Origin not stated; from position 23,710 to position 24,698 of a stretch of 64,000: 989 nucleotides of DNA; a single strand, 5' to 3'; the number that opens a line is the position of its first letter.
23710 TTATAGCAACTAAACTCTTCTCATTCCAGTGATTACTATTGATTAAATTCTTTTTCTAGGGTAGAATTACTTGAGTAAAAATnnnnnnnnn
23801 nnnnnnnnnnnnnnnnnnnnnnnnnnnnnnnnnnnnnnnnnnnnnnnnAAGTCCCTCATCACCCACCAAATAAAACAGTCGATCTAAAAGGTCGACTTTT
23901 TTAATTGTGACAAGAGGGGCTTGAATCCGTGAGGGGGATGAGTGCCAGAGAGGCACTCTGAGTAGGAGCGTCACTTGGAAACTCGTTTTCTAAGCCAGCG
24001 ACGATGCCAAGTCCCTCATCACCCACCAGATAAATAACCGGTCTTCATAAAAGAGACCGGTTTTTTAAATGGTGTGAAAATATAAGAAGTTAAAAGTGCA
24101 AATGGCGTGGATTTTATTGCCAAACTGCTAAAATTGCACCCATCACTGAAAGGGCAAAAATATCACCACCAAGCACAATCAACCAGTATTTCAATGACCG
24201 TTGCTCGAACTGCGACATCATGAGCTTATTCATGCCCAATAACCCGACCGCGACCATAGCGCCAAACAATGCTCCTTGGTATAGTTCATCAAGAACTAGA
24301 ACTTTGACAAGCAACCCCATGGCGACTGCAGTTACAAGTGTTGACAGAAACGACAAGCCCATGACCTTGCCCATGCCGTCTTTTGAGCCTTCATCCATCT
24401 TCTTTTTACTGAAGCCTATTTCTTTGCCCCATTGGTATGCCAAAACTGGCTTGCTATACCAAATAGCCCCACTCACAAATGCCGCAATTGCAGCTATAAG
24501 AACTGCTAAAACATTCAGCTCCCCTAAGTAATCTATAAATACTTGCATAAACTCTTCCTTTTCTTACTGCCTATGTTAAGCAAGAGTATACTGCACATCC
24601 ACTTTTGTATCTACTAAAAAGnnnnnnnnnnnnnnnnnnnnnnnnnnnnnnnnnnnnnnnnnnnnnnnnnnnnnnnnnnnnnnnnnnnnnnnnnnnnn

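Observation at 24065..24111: Conserved ~47-nt element placed exactly 2 nt after the stop codon of two unrelated genes (copy 1)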

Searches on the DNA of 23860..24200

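Call 49: search_rna_families(source=window, start=23860, end=24200, threshold=evalue, max_evalue=10)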
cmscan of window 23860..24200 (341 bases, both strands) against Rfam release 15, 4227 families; matches with E-value up to 10: 9.
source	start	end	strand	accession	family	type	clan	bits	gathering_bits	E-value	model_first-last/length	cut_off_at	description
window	24082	24162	-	RF01466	rli34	Gene; sRNA;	-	20.4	48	6.9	1-84/84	no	Listeria sRNA rli34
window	24030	24183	-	RF00022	GcvB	Gene;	-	20.2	42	0.019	1-204/204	no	GcvB RNA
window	24033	24065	-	RF04343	Plastid-psbA-2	Cis-reg;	CL00153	18.4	55.8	0.59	11-46/60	no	Plastid-psbA-2 3UTR RNA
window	24141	24192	-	RF01181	snR77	Gene; snRNA; snoRNA; CD-box;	CL00057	15.4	50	8.7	32-83/83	no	Small nucleolar RNA snR77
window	23969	24052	-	RF01514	Afu_513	Gene; snRNA; snoRNA; CD-box;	-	14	48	0.83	1-103/103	no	A. fumigatus snoRNA Afu_513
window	24004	24052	-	RF01312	sR9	Gene; snRNA; snoRNA; CD-box;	-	13.4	36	6.2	1-55/55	no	Small nucleolar RNA sR9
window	24018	24069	+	RF02617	SSRC10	Gene; sRNA;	-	12.1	56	9.8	1-113/113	no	Streptococcus sRNA 10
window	24002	24025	-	RF01304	sR5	Gene; snRNA; snoRNA; CD-box;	-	9.8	40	8.7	1-53/53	no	Small nucleolar RNA sR5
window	23939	23951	+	RF03092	Ocean-VII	Gene; sRNA;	-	9.6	53.5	4.7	1-41/41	no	Ocean-VII RNA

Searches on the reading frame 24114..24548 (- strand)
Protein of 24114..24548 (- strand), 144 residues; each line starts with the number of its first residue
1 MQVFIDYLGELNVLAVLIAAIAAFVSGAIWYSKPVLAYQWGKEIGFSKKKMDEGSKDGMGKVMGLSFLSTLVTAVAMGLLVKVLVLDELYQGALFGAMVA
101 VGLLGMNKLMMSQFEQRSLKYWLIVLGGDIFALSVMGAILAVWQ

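Call 11: find_encoding_contigs(protein=window:24114-24548:-, flank=3000, max_places=10)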
Protein window:24114-24548:- (144 aa): 1 contig read that carries it; 1 place shown.
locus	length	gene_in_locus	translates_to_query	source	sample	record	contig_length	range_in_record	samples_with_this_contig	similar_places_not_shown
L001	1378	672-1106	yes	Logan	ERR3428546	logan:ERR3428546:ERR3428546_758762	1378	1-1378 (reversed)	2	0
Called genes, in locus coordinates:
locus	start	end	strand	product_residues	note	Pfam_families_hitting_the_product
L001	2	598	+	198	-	?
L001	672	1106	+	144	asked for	PF08570:DUF1761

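Call 15: find_homologous_proteins(query=window:24117-24548:-, max_evalue=1e-10)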
Query window:24117-24548:- (144 aa): 29 proteins with E <= 1e-10 among 229 candidates.
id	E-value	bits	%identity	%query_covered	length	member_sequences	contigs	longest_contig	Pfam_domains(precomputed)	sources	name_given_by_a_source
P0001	2.4e-80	286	97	100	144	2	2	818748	PF08570.16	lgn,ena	-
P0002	2.4e-71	257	83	100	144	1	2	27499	PF08570.16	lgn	-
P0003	7.3e-64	232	76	100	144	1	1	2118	PF08570.16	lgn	-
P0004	1.8e-63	231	76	100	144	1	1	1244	PF08570.16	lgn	-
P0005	1.5e-59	218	76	99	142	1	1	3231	PF08570.16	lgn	-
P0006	1.6e-53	199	68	100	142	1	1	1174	PF08570.16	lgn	-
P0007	5.2e-47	178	66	100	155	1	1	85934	PF08570.16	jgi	jgi:hypothetical protein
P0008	7.8e-47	177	63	100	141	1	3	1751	PF08570.16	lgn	-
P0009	1.4e-46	176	62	100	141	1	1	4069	PF08570.16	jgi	jgi:uncharacterized protein YneF (UPF0154 family)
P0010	4.4e-46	175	63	100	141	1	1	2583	PF08570.16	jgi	jgi:hypothetical protein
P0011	5.7e-45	171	63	99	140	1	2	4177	PF08570.16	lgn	-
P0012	7.4e-45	171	64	100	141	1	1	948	PF08570.16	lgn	-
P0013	8.2e-45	171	62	99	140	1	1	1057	PF08570.16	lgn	-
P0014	2.1e-44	169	62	99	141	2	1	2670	PF08570.16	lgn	-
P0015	7.1e-44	168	60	100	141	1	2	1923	PF08570.16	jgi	jgi:uncharacterized membrane protein YbaN (DUF454 family)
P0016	9.9e-44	167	59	100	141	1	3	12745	PF08570.16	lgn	-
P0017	3.4e-43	165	61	99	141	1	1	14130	PF08570.16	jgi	jgi:hypothetical protein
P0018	3.8e-43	165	59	100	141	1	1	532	PF08570.16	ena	-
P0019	5.4e-43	165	60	100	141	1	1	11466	PF08570.16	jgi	jgi:hypothetical protein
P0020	7.7e-43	164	59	99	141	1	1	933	PF08570.16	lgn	-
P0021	3.3e-42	162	59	99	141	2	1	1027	PF08570.16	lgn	-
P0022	3.6e-42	162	58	99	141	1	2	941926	PF08570.16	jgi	jgi:hypothetical protein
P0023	2.5e-39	153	58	100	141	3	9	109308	PF08570.16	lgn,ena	-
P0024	3.7e-38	149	54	100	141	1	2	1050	PF08570.16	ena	-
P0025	2.2e-37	147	56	100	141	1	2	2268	PF08570.16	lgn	-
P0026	2.4e-36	143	57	100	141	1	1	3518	PF08570.16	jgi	jgi:hypothetical protein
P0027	5.9e-15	74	36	95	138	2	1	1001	PF08570.16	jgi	jgi:hypothetical protein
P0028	1.3e-11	63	40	94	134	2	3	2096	PF08570.16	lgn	-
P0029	2.6e-11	62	35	95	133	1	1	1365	PF08570.16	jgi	jgi:hypothetical protein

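Call 16: find_encoding_contigs(protein=P0001, flank=10000, max_places=4)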
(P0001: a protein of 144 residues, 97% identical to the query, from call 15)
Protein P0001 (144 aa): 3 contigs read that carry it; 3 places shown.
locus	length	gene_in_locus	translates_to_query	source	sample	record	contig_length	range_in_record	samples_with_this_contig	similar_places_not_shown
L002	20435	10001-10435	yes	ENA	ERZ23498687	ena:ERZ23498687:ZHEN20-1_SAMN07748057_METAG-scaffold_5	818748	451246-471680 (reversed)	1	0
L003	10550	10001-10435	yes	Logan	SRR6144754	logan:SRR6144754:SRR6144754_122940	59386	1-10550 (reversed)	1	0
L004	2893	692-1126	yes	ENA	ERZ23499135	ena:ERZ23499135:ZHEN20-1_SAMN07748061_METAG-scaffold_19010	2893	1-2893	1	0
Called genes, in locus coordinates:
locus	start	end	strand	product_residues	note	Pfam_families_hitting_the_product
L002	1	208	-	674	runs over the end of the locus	PF00912:Transgly, PF00905:Transpeptidase (weak)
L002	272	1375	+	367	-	-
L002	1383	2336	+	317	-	-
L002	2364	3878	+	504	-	PF01541:GIY-YIG, PF27096:UvrC_M (faint), PF02151:UVR (weak), PF08459:UvrC_RNaseH_dom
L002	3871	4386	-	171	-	-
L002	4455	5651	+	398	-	PF05195:AMP_N, PF00557:Peptidase_M24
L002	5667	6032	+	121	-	PF04020:Phage_holin_4_2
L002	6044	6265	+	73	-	PF03840:SecG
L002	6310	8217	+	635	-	PF00496:SBP_bac_5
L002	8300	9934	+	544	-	PF01565:FAD_binding_4, PF02913:FAD-oxidase_C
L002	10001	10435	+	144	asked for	PF08570:DUF1761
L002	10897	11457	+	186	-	PF04011:LemA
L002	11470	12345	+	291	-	PF01435:Peptidase_M48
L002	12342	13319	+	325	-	-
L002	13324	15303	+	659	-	PF22745:Nlig-Ia, PF01653:DNA_ligase_aden, PF03120:OB_DNA_ligase, PF14520:HHH_5 (faint), PF12826:HHH_2, PF00633:HHH (weak), PF00533:BRCT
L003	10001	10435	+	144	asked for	PF08570:DUF1761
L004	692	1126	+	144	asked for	PF08570:DUF1761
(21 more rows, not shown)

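Call 17: find_encoding_contigs(protein=P0002, flank=10000, max_places=4)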
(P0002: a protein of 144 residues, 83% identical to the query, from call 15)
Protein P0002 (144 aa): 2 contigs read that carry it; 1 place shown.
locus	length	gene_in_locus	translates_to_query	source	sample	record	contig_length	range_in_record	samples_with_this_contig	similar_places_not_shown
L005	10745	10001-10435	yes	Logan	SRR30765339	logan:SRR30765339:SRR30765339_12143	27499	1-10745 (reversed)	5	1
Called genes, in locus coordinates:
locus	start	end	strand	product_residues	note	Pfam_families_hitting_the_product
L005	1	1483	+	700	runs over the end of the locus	-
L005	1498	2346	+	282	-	PF17773:UPF0176_N, PF00581:Rhodanese, PF12368:Rhodanese_C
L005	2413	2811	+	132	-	-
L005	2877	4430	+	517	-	PF01541:GIY-YIG, PF02151:UVR (weak), PF08459:UvrC_RNaseH_dom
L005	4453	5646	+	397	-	PF05195:AMP_N, PF00557:Peptidase_M24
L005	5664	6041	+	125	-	PF04020:Phage_holin_4_2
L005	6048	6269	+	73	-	-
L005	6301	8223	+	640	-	PF00496:SBP_bac_5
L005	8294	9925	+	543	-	PF01565:FAD_binding_4, PF02913:FAD-oxidase_C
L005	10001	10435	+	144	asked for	PF08570:DUF1761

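Call 37: find_encoding_contigs(protein=P0005, flank=3000, max_places=2)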
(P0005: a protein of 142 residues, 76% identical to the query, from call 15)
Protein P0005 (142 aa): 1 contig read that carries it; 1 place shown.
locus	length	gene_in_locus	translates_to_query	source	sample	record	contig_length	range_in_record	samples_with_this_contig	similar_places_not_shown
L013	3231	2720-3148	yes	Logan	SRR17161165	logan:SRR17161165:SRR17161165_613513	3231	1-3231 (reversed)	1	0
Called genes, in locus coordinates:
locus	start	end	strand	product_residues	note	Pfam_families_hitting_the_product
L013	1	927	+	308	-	?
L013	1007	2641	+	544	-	PF01565:FAD_binding_4, PF02913:FAD-oxidase_C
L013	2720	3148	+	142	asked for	PF08570:DUF1761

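Call 39: find_encoding_contigs(protein=P0003, flank=3000, max_places=2)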
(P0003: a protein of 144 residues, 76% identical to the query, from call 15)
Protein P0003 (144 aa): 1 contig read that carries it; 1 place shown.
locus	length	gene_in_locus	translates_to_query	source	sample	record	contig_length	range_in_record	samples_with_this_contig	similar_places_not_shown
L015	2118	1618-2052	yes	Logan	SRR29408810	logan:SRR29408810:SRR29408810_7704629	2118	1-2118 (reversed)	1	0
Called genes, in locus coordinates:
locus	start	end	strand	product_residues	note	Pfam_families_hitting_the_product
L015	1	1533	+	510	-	?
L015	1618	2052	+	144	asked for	PF08570:DUF1761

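Call 46: find_encoding_contigs(protein=P0007, flank=10000, max_places=2)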
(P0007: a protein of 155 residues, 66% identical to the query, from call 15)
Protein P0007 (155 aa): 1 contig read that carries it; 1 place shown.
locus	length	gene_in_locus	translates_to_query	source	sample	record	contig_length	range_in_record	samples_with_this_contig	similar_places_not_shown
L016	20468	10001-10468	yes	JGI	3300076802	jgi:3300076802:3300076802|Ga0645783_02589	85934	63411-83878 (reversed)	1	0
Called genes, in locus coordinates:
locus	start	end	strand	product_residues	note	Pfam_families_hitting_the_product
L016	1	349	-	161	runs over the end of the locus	-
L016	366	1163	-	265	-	PF01026:TatD_DNase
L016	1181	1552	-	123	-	PF19303:Anticodon_3 (weak), PF08264:Anticodon_1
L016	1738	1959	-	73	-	PF09334:tRNA-synt_1g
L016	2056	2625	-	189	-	PF00133:tRNA-synt_1, PF09334:tRNA-synt_1g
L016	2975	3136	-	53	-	-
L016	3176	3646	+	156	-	-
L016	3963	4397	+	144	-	-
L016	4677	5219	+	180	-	-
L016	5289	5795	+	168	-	PF08433:KTI12 (weak), PF13671:AAA_33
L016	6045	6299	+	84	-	PF18930:DUF5679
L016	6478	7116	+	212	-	PF14333:DUF4389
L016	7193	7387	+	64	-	-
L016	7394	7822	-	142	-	-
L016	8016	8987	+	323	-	PF08240:ADH_N, PF00107:ADH_zinc_N, PF13602:ADH_zinc_N_2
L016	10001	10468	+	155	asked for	PF08570:DUF1761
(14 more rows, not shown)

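Call 47: find_encoding_contigs(protein=P0006, flank=3000, max_places=2)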
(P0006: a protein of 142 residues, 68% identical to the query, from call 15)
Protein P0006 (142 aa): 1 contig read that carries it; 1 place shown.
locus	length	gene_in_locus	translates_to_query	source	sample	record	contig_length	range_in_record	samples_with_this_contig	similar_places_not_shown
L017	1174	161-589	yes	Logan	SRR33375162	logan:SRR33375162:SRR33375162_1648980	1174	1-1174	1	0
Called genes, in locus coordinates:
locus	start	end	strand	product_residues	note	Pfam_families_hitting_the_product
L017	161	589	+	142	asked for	PF08570:DUF1761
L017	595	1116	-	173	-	-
